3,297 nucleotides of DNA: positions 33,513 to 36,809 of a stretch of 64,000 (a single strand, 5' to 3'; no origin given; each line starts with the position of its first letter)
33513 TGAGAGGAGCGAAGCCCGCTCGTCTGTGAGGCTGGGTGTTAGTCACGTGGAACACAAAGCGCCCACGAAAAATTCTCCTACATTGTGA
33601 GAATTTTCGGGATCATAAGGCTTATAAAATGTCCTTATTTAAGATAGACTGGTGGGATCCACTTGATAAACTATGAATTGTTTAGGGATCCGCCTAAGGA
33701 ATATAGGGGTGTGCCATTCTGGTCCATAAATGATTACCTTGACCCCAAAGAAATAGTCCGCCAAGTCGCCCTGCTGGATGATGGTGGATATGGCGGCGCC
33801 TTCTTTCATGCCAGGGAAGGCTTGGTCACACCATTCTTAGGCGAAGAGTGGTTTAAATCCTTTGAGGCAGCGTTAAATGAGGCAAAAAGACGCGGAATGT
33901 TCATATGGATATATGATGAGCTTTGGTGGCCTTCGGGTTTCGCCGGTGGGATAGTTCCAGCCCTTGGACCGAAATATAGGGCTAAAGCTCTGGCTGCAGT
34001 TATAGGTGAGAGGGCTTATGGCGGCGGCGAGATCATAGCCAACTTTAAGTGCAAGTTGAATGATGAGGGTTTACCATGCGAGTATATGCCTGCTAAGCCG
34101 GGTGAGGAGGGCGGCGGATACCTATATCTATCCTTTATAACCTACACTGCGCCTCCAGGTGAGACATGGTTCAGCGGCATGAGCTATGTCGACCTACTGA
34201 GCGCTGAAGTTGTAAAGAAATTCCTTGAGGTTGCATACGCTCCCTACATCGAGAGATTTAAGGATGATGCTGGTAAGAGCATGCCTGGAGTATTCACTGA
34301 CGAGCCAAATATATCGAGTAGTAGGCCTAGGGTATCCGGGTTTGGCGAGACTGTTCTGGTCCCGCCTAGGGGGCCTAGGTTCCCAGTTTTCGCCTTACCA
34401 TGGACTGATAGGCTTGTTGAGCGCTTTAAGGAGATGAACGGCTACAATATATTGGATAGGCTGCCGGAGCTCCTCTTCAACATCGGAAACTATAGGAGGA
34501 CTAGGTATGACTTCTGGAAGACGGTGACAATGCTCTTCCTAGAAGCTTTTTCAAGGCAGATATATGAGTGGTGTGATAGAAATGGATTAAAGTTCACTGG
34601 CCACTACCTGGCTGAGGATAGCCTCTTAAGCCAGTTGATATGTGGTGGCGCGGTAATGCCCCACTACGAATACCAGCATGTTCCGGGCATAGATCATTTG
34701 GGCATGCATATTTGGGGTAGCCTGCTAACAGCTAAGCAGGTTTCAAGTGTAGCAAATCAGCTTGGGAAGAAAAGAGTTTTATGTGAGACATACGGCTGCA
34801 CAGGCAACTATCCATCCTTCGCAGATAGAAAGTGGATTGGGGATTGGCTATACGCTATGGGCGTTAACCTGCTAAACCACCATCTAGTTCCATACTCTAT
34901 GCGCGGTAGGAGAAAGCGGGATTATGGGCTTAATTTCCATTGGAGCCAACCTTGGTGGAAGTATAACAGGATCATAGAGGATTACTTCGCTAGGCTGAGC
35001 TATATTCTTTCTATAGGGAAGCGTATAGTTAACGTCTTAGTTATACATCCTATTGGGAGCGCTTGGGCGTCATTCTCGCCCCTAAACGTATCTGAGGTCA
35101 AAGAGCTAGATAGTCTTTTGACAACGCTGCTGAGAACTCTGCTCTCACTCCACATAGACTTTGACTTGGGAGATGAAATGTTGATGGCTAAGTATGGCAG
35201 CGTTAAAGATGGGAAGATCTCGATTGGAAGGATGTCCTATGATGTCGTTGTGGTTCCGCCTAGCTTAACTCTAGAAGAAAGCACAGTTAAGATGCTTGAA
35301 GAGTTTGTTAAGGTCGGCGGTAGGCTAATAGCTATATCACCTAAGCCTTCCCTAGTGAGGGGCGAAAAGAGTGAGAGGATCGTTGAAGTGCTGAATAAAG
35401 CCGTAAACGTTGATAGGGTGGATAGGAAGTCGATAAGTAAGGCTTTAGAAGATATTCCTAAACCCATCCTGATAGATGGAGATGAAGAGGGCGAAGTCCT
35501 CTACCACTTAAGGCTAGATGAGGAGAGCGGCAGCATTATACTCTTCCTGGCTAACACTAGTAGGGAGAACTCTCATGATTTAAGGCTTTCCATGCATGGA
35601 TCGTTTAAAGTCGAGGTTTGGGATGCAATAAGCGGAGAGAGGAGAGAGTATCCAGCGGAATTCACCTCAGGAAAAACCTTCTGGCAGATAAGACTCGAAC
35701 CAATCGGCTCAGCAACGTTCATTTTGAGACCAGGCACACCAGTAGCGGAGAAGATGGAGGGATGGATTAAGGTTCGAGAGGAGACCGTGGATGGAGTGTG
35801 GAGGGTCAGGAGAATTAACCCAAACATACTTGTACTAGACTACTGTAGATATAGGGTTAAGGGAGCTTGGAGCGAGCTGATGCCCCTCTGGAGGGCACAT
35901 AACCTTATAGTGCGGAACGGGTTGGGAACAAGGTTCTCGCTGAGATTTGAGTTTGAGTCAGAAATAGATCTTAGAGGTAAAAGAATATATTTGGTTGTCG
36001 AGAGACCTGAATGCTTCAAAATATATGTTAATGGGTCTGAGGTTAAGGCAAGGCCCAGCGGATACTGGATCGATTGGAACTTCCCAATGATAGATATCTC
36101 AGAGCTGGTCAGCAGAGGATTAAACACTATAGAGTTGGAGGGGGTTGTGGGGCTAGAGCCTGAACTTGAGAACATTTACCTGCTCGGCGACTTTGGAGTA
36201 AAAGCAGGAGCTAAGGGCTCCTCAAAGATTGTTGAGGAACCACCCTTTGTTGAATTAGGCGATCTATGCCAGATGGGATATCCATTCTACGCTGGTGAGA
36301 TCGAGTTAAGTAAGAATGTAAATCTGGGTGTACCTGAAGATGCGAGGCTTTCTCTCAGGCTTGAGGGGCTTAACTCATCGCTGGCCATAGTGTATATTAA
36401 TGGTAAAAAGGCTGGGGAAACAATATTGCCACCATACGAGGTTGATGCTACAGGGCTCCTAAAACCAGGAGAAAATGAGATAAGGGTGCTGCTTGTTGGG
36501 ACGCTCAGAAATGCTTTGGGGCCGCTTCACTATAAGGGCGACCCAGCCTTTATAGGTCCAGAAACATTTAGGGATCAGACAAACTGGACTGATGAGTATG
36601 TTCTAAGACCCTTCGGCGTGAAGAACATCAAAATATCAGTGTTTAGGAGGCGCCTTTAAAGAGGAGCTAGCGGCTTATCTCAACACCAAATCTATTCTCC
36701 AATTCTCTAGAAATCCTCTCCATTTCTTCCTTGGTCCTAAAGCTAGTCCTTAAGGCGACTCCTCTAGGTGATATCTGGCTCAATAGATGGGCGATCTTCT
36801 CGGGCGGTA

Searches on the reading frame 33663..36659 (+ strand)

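Call 8: search_protein_families(library=pfam, proteins=[window:33663-36659:+])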
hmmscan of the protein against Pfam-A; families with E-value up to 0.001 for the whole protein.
window:33663-36659:+ (998 aa): 2 families
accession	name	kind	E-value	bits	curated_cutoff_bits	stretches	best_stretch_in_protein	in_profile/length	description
PF17132.9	Glyco_hydro_106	-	1.4e-14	54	29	1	246-661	314-737/743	alpha-L-rhamnosidase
PF22666.2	Glyco_hydro_2_N2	-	0.00018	22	27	0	890-945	62-118/167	Glycosyl hydrolase 2 galactose-binding domain-like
